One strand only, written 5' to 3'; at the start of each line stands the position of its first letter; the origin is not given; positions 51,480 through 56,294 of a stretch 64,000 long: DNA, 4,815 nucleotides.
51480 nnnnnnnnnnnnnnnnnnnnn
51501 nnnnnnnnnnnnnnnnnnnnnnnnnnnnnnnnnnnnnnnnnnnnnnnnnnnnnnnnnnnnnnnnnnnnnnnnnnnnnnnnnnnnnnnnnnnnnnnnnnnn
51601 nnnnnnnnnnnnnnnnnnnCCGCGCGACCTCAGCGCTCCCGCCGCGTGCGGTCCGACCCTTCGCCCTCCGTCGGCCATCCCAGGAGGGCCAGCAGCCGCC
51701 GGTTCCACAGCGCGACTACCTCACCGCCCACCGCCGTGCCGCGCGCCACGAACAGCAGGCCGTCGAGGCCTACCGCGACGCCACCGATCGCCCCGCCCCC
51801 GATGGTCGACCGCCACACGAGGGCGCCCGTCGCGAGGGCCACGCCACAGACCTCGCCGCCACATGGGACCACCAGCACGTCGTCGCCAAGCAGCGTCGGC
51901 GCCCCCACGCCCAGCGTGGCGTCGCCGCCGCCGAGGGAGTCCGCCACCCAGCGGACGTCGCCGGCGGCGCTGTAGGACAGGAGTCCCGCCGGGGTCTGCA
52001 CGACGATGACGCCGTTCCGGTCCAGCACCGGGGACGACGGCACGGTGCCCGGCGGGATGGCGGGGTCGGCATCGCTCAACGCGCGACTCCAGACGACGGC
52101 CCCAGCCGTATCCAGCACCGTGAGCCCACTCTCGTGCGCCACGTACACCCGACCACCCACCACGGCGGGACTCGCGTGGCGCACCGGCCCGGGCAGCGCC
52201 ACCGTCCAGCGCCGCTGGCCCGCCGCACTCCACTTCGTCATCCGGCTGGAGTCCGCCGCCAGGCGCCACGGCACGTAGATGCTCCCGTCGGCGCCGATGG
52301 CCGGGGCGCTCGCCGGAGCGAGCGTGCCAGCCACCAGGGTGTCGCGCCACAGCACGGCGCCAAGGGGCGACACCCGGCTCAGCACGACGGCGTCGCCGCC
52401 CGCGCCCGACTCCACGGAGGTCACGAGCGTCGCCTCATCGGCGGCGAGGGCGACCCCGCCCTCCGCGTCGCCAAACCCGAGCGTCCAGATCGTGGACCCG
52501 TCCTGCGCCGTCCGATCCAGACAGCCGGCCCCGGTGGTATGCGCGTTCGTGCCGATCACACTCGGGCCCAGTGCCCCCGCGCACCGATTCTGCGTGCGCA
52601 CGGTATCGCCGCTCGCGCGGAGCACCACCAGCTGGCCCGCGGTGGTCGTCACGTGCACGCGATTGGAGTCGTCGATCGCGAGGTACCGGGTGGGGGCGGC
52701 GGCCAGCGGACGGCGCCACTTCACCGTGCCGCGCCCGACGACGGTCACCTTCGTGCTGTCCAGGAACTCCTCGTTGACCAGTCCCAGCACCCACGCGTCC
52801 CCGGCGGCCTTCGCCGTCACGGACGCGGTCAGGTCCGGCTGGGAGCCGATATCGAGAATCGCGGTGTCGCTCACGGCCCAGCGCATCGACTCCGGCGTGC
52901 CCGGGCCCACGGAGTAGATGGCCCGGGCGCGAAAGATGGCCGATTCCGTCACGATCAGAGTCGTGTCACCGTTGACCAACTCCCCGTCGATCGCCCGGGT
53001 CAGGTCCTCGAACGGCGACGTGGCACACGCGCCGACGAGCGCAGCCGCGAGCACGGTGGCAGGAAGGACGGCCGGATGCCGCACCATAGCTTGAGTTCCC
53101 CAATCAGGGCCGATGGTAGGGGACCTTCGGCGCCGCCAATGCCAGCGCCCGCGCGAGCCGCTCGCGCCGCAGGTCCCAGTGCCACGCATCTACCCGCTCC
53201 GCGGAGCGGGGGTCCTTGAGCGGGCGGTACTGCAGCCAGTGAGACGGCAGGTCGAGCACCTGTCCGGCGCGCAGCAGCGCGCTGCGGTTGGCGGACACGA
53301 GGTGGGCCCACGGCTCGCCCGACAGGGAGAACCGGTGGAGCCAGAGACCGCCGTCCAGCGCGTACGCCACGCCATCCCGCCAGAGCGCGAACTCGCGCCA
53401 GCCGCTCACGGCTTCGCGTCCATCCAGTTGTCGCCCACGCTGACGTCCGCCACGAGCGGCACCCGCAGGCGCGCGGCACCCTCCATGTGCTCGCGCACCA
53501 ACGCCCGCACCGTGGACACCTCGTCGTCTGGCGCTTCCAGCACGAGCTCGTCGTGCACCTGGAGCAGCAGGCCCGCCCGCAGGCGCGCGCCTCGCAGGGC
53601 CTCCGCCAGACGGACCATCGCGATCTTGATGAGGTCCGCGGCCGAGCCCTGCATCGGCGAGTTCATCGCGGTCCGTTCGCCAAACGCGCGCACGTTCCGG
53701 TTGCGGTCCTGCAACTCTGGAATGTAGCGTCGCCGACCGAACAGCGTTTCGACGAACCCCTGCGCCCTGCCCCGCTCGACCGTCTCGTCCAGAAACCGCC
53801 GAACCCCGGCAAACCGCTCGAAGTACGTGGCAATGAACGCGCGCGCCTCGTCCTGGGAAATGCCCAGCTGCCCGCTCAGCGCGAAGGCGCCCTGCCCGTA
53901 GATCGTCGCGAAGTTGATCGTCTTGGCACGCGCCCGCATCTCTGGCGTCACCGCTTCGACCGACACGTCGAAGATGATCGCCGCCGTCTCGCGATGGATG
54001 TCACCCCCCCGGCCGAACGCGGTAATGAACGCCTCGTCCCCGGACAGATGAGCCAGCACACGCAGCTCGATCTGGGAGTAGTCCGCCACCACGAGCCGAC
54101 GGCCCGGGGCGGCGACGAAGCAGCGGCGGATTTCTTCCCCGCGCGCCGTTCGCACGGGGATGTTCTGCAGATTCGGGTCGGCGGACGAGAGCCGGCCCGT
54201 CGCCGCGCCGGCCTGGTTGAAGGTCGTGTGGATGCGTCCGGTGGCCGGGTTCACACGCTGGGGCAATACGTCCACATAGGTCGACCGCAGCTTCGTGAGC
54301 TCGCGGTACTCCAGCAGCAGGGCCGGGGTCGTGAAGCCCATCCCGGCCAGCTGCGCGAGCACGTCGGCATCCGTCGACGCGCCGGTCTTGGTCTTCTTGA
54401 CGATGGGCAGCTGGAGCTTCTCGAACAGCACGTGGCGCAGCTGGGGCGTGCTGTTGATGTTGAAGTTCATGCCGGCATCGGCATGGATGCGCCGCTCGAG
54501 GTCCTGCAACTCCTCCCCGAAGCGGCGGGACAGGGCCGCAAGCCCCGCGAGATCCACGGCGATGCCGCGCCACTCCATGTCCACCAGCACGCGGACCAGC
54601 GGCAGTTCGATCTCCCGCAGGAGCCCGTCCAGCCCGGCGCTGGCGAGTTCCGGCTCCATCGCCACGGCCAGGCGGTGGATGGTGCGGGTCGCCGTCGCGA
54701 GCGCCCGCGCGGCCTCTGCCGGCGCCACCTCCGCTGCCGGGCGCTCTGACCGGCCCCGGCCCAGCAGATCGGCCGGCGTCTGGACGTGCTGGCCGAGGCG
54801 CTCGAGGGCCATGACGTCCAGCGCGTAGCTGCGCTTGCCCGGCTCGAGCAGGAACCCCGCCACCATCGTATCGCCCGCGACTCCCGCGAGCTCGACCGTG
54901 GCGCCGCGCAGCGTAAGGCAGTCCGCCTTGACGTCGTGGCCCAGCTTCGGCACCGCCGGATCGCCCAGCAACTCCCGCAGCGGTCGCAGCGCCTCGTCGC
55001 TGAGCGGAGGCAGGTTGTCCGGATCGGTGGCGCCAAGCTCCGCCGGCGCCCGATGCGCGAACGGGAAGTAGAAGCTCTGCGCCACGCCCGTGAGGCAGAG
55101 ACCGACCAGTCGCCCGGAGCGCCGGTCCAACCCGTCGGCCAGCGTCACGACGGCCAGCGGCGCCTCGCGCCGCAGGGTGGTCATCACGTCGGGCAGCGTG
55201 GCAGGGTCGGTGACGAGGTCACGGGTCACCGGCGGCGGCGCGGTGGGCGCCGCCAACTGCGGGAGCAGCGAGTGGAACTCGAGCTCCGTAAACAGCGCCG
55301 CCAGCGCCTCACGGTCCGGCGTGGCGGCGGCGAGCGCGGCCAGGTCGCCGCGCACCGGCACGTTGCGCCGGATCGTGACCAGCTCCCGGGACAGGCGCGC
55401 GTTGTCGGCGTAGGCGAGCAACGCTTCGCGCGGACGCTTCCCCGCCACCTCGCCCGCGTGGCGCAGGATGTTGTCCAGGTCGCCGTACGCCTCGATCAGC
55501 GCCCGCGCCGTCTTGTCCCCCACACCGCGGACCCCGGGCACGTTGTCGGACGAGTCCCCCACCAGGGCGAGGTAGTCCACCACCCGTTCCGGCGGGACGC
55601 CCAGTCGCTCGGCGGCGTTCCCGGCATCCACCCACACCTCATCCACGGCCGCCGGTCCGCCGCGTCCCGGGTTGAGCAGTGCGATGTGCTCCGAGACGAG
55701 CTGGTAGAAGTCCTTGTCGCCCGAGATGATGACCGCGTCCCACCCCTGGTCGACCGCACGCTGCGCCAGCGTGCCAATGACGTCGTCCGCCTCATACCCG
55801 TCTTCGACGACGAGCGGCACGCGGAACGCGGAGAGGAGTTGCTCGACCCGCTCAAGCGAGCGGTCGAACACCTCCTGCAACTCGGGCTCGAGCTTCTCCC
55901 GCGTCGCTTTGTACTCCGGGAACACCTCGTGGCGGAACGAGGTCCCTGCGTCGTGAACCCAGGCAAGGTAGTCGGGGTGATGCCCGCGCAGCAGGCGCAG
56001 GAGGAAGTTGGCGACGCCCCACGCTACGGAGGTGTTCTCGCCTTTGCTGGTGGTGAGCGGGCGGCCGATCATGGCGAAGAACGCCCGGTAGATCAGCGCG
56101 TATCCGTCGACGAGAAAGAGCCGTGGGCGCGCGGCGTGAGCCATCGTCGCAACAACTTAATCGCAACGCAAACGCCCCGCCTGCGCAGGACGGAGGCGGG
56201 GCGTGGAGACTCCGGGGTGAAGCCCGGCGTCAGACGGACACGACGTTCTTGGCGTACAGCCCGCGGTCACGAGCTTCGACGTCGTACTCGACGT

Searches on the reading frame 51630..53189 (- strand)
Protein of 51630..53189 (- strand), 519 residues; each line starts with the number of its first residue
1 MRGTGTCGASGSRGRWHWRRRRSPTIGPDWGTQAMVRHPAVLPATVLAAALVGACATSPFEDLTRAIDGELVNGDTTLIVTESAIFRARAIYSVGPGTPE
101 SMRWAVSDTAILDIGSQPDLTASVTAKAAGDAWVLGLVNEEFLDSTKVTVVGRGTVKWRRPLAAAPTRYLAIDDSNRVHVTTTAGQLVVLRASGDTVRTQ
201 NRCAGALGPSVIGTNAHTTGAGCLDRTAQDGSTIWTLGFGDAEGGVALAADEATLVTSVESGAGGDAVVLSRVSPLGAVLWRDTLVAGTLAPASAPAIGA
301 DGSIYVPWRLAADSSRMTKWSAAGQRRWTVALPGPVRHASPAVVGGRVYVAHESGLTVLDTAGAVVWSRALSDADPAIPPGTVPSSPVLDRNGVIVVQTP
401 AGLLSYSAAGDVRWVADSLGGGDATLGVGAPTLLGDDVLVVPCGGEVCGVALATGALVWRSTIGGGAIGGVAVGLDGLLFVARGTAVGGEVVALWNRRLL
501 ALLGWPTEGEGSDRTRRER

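Call 25: search_protein_families(library=pfam, proteins=[window:51630-53189:-], max_evalue=0.001)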
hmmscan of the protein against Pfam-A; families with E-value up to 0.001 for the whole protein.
window:51630-53189:- (519 aa): 2 families
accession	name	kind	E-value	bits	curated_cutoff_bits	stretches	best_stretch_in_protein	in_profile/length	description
PF13360.13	PQQ_2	-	1.6e-16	61.1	27.6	2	268-418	4-146/233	Outer membrane protein assembly factor BamB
PF13570.13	Beta-prop_ACSF4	-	0.00028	20.8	133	0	323-465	80-214/329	Beta-alanine-activating enzyme, beta-propeller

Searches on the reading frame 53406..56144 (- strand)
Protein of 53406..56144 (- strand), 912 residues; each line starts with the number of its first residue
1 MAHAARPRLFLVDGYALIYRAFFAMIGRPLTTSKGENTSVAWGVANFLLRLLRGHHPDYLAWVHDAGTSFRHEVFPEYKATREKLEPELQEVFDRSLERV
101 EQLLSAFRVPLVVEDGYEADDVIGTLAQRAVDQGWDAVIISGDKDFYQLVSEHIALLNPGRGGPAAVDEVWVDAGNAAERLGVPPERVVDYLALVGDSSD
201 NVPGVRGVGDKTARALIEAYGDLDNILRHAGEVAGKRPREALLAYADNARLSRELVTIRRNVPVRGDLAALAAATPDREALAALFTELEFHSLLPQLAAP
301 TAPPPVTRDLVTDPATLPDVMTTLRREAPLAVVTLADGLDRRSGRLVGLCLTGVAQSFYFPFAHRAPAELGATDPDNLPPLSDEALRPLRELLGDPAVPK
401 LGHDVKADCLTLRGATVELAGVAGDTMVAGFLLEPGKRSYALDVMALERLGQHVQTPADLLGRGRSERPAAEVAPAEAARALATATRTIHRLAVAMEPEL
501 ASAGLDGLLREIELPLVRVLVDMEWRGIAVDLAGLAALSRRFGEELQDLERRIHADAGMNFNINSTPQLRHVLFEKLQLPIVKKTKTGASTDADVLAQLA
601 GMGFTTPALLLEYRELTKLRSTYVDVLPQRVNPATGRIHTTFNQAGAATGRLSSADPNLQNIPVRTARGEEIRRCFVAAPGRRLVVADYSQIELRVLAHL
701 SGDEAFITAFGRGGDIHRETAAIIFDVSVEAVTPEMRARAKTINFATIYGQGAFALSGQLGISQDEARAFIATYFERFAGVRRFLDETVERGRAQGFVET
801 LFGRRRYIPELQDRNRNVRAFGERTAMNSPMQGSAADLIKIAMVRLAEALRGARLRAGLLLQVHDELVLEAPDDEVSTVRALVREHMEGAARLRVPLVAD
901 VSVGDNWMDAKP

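Call 25: search_protein_families(library=pfam, proteins=[window:53406-56144:-], max_evalue=0.001)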
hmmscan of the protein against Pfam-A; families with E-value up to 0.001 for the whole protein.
window:53406-56144:- (912 aa): 6 families
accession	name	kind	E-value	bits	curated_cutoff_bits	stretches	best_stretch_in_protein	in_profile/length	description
PF00476.26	DNA_pol_A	-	1.2e-154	515.3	34.3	1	535-909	4-381/381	DNA polymerase family A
PF02739.22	5_3_exonuc_N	-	3.5e-45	154.1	34.3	1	8-160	1-147/164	5'-3' exonuclease, N-terminal resolvase-like domain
PF01367.25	5_3_exonuc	-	4.2e-31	107.8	40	1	183-278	1-96/97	5'-3' exonuclease, C-terminal SAM fold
PF22619.2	DNA_polI_exo1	-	5.6e-06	26.7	27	1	388-468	39-119/140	DNA polymerase I, ribonuclease H-like domain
PF12826.13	HHH_2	-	0.00015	22.3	27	0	204-228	7-31/64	Helix-hairpin-helix motif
PF01612.26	DNA_pol_A_exo1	-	0.00049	20.4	23.6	0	383-451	62-129/173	3'-5' exonuclease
